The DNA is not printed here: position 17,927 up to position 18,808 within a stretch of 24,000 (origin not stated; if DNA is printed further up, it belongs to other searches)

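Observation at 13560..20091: Six-gene coupled operon joining a YnjBCD-type ABC importer to a TVP38/DedA protein, a YnjF-like CDP-alcohol phosphatidyltransferase and a flavoprotein disulfide reductase: candidate undescribed lipid head-group pathway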

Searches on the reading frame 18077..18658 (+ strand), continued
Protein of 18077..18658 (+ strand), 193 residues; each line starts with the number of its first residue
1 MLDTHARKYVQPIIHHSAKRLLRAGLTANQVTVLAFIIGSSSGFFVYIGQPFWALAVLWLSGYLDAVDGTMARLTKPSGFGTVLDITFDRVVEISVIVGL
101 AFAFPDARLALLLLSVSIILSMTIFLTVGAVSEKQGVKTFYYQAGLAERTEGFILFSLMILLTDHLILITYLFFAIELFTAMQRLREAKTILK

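Call 38: get_annotated_region(hit=H55, flank=8000)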
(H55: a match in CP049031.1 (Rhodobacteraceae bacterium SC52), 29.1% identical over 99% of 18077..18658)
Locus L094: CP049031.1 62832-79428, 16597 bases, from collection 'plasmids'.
description: Rhodobacteraceae bacterium SC52 plasmid pSC52_3, complete sequence
organism: Rhodobacteraceae bacterium SC52 (NCBI taxid 2745590)
taxonomy: Bacteria; Pseudomonadota; Alphaproteobacteria; Rhodobacterales; Paracoccaceae; ; Rhodobacteraceae bacterium SC52
host: -; source: Apostichopus japonicus,pure culture,Intestine content; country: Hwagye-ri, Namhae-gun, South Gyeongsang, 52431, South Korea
typing (MOB-suite, as given by PLSDB): non-mobilizable
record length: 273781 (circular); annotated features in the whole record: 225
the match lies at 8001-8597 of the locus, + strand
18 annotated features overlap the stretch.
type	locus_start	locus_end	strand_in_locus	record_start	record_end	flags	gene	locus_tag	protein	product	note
CDS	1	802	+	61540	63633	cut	-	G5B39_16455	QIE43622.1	4Fe-4S binding protein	-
CDS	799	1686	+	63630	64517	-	-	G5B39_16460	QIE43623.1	FAD:protein FMN transferase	-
CDS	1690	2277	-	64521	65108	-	-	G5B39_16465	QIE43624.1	hypothetical protein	-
CDS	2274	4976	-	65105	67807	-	-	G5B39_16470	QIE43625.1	MCE family protein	-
CDS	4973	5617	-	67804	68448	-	-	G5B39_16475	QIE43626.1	paraquat-inducible membrane protein A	-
CDS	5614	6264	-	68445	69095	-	-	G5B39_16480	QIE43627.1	paraquat-inducible protein A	-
CDS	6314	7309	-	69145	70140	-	-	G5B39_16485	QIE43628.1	zinc ABC transporter solute-binding protein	-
CDS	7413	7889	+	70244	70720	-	-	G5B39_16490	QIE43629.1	transcriptional repressor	-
CDS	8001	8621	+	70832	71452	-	-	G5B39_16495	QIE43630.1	CDP-alcohol phosphatidyltransferase family protein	-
CDS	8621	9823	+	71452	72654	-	-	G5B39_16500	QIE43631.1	ABC transporter substrate-binding protein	-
CDS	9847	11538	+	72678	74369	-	-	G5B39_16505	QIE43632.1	ABC transporter permease subunit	-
CDS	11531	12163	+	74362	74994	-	-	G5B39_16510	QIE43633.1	ATP-binding cassette domain-containing protein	-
CDS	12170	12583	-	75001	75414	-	-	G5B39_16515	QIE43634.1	DUF779 domain-containing protein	-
CDS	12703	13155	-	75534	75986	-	cynS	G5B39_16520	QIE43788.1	cyanase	-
CDS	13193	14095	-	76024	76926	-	-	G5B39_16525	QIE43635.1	ABC transporter ATP-binding protein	-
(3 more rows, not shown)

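Call 39: get_annotated_region(hit=H54, flank=8000)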
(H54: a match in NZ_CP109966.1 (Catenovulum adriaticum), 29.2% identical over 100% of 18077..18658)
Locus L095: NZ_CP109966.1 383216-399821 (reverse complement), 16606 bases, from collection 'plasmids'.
description: Catenovulum adriaticum strain TS8 plasmid pCadTS8_1, complete sequence
organism: Catenovulum adriaticum (NCBI taxid 2984846)
taxonomy: Bacteria; Pseudomonadota; Gammaproteobacteria; Alteromonadales; Alteromonadaceae; Catenovulum; Catenovulum adriaticum
host: -; source: algae; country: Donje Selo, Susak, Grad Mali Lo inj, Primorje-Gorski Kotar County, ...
typing (MOB-suite, as given by PLSDB): non-mobilizable
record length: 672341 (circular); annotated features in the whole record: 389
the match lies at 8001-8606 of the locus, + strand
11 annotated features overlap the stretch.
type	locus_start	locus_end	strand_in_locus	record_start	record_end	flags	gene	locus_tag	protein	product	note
CDS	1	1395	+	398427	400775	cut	-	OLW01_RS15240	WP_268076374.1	TonB-dependent receptor plug domain-containing protein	-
CDS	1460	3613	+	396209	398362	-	-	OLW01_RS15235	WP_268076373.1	bifunctional TVP38/TMEM64 family protein/FAD-dependent oxidoreductase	-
CDS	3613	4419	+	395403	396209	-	-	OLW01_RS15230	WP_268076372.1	DUF547 domain-containing protein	-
CDS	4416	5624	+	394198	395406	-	-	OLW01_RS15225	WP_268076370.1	ABC transporter substrate-binding protein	-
CDS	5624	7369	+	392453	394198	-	-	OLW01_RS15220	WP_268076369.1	ABC transporter permease subunit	GO:0055085 - transmembrane transport [Evidence IEA]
CDS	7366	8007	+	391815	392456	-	-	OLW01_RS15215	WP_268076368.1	ATP-binding cassette domain-containing protein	-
CDS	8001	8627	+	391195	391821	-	-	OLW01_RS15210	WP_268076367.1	CDP-alcohol phosphatidyltransferase family protein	GO:0008654 - phospholipid biosynthetic process [Evidence IEA]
CDS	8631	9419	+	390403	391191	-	-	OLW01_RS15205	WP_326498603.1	sterol desaturase family protein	GO:0006629 - lipid metabolic process [Evidence IEA]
CDS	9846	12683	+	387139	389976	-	-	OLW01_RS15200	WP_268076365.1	TonB-dependent receptor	GO:0006810 - transport [Evidence IEA]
CDS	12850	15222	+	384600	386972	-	-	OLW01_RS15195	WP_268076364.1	glycoside hydrolase family 2 TIM barrel-domain containing protein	GO:0005975 - carbohydrate metabolic process [Evidence IEA]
CDS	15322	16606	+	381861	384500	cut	-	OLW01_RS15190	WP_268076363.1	hypothetical protein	-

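Call 45: search_dna_similar(query=window:18077-18658:+, collection=plasmids, mode=protein, max_rows=60, rows=spread)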
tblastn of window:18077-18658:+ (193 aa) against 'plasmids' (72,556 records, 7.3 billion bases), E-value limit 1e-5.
Records with a match: 66; places in all: 67; records where one place covers at least 80% of the query: 66.
Best place of each record, by identity: <60% 66.
By first word of the organism name: Klebsiella 12; Escherichia 7; Aliiroseovarius 7; Salmonella 5; Pseudoalteromonas 5; Sinorhizobium 4; Providencia 3; Rhizobium 3; Cetobacterium 2; Paracoccus 2; and 14 more.
By predicted mobility (MOB-suite, as given by PLSDB): non-mobilizable 45; conjugative 18; mobilizable 3.
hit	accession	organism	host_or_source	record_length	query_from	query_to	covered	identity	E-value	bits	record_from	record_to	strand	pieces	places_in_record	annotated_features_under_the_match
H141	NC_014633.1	Ilyobacter polytropus DSM 2926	marine mud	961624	1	192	99%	59.9%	2e-62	215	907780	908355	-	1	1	CDP-alcohol phosphatidyltransferase family protein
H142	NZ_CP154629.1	Acetoanaerobium noterae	cell culture,Sludge of a digestion ...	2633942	1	193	100%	58.2%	6e-59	205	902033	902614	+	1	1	none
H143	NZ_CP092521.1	Cetobacterium somerae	Danio rerio,tissue sample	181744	1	193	100%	57.7%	6e-58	202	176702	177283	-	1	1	CDP-alcohol phosphatidyltransferase family protein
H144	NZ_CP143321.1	Cetobacterium somerae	intestine of Yellow Catfish,pure culture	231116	1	188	97%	56.6%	5e-48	174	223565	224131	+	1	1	CDP-alcohol phosphatidyltransferase family protein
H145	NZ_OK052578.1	Metabacillus dongyingensis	white elm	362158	1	193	100%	44.0%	3e-39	149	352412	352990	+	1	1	CDP-alcohol phosphatidyltransferase family protein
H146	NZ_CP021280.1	Legionella pneumophila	protozoa,bulk water sample from a shower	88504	1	190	98%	34.4%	6e-18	88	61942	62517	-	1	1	CDP-alcohol phosphatidyltransferase family protein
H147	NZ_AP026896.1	Aeromonas caviae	Microbe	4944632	1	193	100%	31.0%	1e-13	76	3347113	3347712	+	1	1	none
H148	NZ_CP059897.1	Ciceribacter thiooxidans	mixed culture,soil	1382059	1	188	97%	31.6%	3e-11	68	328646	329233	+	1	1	none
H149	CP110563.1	Klebsiella pneumoniae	-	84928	1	193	100%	29.4%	2e-6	54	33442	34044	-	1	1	CDP-alcohol phosphatidyltransferase family protein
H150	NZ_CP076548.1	Klebsiella pneumoniae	urine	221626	1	193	100%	29.4%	2e-6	54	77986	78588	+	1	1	CDP-alcohol phosphatidyltransferase family protein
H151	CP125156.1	Klebsiella pneumoniae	-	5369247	1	193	100%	29.4%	2e-6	54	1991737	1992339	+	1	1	CDP-alcohol phosphatidyltransferase family protein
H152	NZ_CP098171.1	Klebsiella pneumoniae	Canis lupus familiaris,Rectal swab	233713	1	193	100%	29.4%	3e-6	54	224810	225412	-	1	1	CDP-alcohol phosphatidyltransferase family protein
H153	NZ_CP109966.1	Catenovulum adriaticum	algae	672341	1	193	100%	29.2%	7e-8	59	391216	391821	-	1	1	CDP-alcohol phosphatidyltransferase family protein | ATP-binding cassette domain-containing protein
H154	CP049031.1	Rhodobacteraceae bacterium SC52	Apostichopus japonicus,pure ...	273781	1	191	99%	29.1%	3e-10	66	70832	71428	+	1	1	CDP-alcohol phosphatidyltransferase family protein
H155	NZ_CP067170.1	Paracoccus aestuarii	cell culture,isolated from tidal flat ...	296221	1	186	96%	29.7%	5e-11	68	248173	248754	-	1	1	CDP-alcohol phosphatidyltransferase family protein | bifunctional TVP38/TMEM64 family protein/FAD-dependent oxidoreductase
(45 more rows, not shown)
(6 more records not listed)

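Call 63: search_protein_representatives(protein=window:18077-18658:+)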
Query: 193 residues. Proteins with E-value up to 0.001 (for the whole library): 2412; up to 1e-10: 362; up to 1e-30: 40. The best 150 are listed.
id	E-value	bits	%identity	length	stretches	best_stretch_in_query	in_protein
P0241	2.5e-62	226.3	61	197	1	1-193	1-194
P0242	3.5e-60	219.4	59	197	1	1-193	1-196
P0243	2.3e-56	206.9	54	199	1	1-190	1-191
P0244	1.6e-55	204.1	54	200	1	1-191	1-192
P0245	3.8e-55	202.9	52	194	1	1-192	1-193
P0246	3.1e-52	193.4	52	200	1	1-191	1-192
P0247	2.8e-50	187.1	55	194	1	1-192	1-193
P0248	1.5e-48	181.5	49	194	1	1-193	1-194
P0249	1.6e-48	181.4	51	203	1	1-192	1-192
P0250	3.8e-46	173.6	53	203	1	1-188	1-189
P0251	9.9e-46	172.3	49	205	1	1-191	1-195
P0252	6.1e-45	169.7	49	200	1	1-185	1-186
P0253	3.1e-43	164.1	46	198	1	1-189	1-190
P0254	7.9e-43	162.8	46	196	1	1-193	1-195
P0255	1.7e-42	161.8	70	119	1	1-108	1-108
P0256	4.1e-42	160.5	45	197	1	1-193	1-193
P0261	1.5e-39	152.1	45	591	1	1-192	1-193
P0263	9.4e-39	149.6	44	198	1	1-190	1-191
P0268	3.0e-36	141.4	43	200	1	1-189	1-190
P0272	2.3e-34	135.3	40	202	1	1-188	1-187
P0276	2.2e-33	132.1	41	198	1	1-192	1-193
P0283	6.6e-30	120.7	38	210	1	1-189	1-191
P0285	1.3e-28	116.5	40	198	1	1-186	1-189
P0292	1.8e-27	112.8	36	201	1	1-185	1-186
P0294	3.6e-27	111.8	40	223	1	1-190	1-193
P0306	1.0e-25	107.1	39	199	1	1-187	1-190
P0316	1.1e-24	103.8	40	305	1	1-187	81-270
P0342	5.3e-22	95.0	31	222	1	1-185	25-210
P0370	4.5e-20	88.7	33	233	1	1-185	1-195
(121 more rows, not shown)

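Call 66: list_cluster_members(proteins=[P0261, P0241, P0245, P0253, P0272, P0283, P0294, P0316, P0342, P0370])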
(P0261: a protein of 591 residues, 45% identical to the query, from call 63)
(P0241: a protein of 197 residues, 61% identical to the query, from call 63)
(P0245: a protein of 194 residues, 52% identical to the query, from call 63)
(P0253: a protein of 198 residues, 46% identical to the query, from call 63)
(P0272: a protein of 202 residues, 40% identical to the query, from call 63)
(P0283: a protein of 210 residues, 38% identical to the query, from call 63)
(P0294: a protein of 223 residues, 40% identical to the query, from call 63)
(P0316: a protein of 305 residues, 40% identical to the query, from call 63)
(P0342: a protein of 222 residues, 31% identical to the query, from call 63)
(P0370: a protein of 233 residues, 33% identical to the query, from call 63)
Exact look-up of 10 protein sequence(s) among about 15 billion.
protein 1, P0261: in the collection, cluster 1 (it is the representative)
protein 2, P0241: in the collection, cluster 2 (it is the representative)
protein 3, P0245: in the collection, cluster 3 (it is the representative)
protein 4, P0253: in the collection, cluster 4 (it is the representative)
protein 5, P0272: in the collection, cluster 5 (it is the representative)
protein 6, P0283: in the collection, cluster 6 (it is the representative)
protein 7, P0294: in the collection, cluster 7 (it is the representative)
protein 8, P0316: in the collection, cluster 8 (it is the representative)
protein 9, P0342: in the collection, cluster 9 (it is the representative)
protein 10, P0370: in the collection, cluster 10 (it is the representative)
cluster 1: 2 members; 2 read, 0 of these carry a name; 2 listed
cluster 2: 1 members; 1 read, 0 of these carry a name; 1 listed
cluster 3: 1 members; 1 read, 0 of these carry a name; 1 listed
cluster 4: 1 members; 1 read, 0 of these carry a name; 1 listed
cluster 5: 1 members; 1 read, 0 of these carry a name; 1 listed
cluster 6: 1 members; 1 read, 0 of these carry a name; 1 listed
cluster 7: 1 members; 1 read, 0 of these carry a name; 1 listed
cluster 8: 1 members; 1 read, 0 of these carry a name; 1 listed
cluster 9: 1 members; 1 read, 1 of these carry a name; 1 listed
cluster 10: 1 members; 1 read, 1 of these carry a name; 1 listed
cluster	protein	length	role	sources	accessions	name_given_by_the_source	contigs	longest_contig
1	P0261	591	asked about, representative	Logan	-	-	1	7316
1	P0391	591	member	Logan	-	-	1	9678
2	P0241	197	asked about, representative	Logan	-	-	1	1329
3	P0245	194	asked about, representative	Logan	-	-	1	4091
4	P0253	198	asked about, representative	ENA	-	-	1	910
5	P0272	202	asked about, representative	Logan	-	-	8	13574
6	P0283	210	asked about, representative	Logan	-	-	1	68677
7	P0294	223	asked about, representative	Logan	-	-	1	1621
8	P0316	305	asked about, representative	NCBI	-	-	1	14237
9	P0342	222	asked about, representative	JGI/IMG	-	phosphatidylglycerophosphate synthase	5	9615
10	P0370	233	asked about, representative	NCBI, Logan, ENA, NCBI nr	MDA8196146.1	MAG: CDP-alcohol phosphatidyltransferase family protein [Actinomycetota bacterium] | CDP-alcohol phosphatidyltransferase family protein [Actinomycetota bacterium]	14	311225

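Call 67: find_encoding_contigs(protein=P0261, flank=8000, max_places=3)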
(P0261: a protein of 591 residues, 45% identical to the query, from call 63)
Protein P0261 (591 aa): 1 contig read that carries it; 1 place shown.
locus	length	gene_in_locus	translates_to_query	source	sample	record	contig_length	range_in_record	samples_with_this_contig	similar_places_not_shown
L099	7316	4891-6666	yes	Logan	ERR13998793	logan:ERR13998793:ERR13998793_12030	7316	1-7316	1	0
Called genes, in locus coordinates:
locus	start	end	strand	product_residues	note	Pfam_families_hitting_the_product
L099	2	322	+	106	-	?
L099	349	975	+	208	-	PF00163:Ribosomal_S4, PF01479:S4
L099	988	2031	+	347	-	PF01193:RNA_pol_L, PF01000:RNA_pol_A_bac, PF03118:RNA_pol_A_CTD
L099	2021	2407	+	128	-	PF01196:Ribosomal_L17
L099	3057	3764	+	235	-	PF09335:VTT_dom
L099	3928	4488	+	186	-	PF09335:VTT_dom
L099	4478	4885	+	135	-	PF09719:C_GCAxxG_C_C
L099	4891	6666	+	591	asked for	PF01066:CDP-OH_P_transf, PF13416:SBP_bac_8, PF01547:SBP_bac_1 (faint)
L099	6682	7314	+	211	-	?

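Call 68: find_encoding_contigs(protein=P0370, flank=8000, max_places=2)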
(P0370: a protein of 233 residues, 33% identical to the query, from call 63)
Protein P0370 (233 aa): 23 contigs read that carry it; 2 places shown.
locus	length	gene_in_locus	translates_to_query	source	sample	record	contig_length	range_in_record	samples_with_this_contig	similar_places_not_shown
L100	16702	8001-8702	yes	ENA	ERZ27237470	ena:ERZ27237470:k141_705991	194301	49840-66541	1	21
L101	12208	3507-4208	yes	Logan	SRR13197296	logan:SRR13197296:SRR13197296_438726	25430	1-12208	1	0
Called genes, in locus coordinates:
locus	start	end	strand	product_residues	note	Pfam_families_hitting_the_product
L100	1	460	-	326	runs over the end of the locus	PF00528:BPD_transp_1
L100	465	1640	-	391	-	PF00356:LacI, PF00532:Peripla_BP_1, PF13407:Peripla_BP_4, PF13377:Peripla_BP_3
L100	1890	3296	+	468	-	PF00232:Glyco_hydro_1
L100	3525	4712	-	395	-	PF00144:Beta-lactamase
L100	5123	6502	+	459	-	PF00890:FAD_binding_2 (weak), PF01134:GIDA (faint), PF01262:AlaDh_PNT_C (faint), PF07992:Pyr_redox_2, PF12831:FAD_oxidored (weak), PF13738:Pyr_redox_3, PF00070:Pyr_redox, PF02852:Pyr_redox_dim, +3 more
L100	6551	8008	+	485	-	PF04055:Radical_SAM (weak)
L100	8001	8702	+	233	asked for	PF01066:CDP-OH_P_transf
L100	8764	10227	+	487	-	PF00324:AA_permease, PF13520:AA_permease_2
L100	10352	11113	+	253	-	PF08241:Methyltransf_11, PF13649:Methyltransf_25 (weak)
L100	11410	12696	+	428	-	PF09861:Lar_N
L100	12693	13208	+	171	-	PF01583:APS_kinase (weak), PF13189:Cytidylate_kin2 (faint), PF13238:AAA_18 (weak), PF13671:AAA_33, PF13207:AAA_17 (weak), PF01202:SKI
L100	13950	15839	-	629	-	PF00128:Alpha-amylase, PF14701:hDGE_amylase (faint)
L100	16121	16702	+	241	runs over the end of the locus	PF00300:His_Phos_1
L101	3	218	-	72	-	?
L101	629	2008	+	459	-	PF00890:FAD_binding_2 (weak), PF01134:GIDA (faint), PF01262:AlaDh_PNT_C (faint), PF07992:Pyr_redox_2, PF12831:FAD_oxidored (weak), PF13738:Pyr_redox_3, PF00070:Pyr_redox, PF02852:Pyr_redox_dim, +3 more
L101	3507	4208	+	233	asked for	PF01066:CDP-OH_P_transf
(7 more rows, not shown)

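Call 69: find_encoding_contigs(protein=P0283, flank=8000, max_places=2)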
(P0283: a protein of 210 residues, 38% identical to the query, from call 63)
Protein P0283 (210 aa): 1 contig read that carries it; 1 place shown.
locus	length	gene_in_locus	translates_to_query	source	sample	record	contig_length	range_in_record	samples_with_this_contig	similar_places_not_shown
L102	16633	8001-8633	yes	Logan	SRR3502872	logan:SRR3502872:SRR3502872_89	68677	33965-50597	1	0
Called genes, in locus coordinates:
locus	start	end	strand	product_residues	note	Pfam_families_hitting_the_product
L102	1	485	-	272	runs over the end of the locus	PF00459:Inositol_P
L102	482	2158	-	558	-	PF13167:GTP-bdg_N, PF16360:GTP-bdg_M, PF01926:MMR_HSR1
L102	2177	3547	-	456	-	PF00772:DnaB, PF13481:AAA_25, PF03796:DnaB_C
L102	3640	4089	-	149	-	PF01281:Ribosomal_L9_N, PF03948:Ribosomal_L9_C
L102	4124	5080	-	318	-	PF09991:DUF2232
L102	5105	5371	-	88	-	PF01084:Ribosomal_S18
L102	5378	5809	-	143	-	-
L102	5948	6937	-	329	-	PF10974:DUF2804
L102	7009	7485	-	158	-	PF01584:CheW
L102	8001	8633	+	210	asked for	PF01066:CDP-OH_P_transf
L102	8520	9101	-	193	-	-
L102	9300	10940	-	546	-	PF00657:Lipase_GDSL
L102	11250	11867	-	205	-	PF00589:Phage_integrase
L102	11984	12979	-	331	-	PF01713:Smr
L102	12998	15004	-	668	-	PF05164:ZapA (faint), PF17854:FtsK_alpha, PF01580:FtsK_SpoIIIE, PF09397:FtsK_gamma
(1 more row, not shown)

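Call 70: find_encoding_contigs(protein=P0316, flank=8000, max_places=2)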
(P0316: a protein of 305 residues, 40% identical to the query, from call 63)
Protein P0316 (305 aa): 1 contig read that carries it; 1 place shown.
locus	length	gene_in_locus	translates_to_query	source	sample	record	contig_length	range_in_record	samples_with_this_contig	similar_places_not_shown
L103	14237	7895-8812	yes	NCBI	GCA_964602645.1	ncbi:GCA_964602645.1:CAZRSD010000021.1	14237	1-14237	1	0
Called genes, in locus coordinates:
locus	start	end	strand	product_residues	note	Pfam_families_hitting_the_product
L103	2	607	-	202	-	?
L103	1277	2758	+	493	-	PF05090:HTTM, PF22777:VKGC_lumenal_dom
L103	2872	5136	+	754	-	PF00749:tRNA-synt_1c, PF03950:tRNA-synt_1c_C, PF20974:tRNA-synt_1c_C2, PF02637:GatB_Yqey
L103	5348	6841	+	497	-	PF03219:TLC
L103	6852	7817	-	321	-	-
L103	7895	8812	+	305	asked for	PF01066:CDP-OH_P_transf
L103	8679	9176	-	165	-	PF06271:RDD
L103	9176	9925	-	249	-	PF04452:Methyltrans_RNA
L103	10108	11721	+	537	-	PF06418:CTP_synth_N, PF00117:GATase, PF07722:Peptidase_C26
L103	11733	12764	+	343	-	PF01118:Semialdhyde_dh, PF02774:Semialdhyde_dhC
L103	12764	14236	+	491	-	?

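Call 75: find_encoding_contigs(protein=P0272, flank=8000, max_places=2)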
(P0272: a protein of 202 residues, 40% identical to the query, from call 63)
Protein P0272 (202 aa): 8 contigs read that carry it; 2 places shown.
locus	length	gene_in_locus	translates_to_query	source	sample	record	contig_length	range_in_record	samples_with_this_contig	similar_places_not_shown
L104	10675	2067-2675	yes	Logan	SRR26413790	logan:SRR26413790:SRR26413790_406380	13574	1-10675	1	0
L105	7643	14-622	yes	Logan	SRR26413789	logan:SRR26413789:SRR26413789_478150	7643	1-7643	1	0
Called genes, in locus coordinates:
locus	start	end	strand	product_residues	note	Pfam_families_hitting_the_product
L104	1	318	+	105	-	?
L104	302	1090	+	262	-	PF00528:BPD_transp_1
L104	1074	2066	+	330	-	PF00005:ABC_tran, PF13304:AAA_21 (weak)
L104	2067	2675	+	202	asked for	PF01066:CDP-OH_P_transf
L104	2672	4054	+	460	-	PF00890:FAD_binding_2 (weak), PF01134:GIDA, PF01266:DAO (weak), PF07992:Pyr_redox_2, PF12831:FAD_oxidored, PF13738:Pyr_redox_3, PF00070:Pyr_redox, PF02852:Pyr_redox_dim, +2 more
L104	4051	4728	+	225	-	PF09335:VTT_dom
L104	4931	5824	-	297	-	PF01925:TauE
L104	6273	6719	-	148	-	PF02915:Rubrerythrin (weak)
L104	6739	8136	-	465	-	PF13506:Glyco_transf_21 (faint), PF13641:Glyco_tranf_2_3, PF00535:Glycos_transf_2, PF10111:Glyco_tranf_2_2 (faint), PF13632:Glyco_trans_2_3, PF03142:Chitin_synth_2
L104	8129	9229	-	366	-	PF13646:HEAT_2 (faint)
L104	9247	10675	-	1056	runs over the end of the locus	-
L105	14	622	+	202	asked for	PF01066:CDP-OH_P_transf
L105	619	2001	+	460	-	PF00890:FAD_binding_2 (weak), PF01134:GIDA, PF01266:DAO (weak), PF07992:Pyr_redox_2, PF12831:FAD_oxidored, PF13738:Pyr_redox_3, PF00070:Pyr_redox, PF02852:Pyr_redox_dim, +2 more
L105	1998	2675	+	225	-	PF09335:VTT_dom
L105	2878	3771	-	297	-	PF01925:TauE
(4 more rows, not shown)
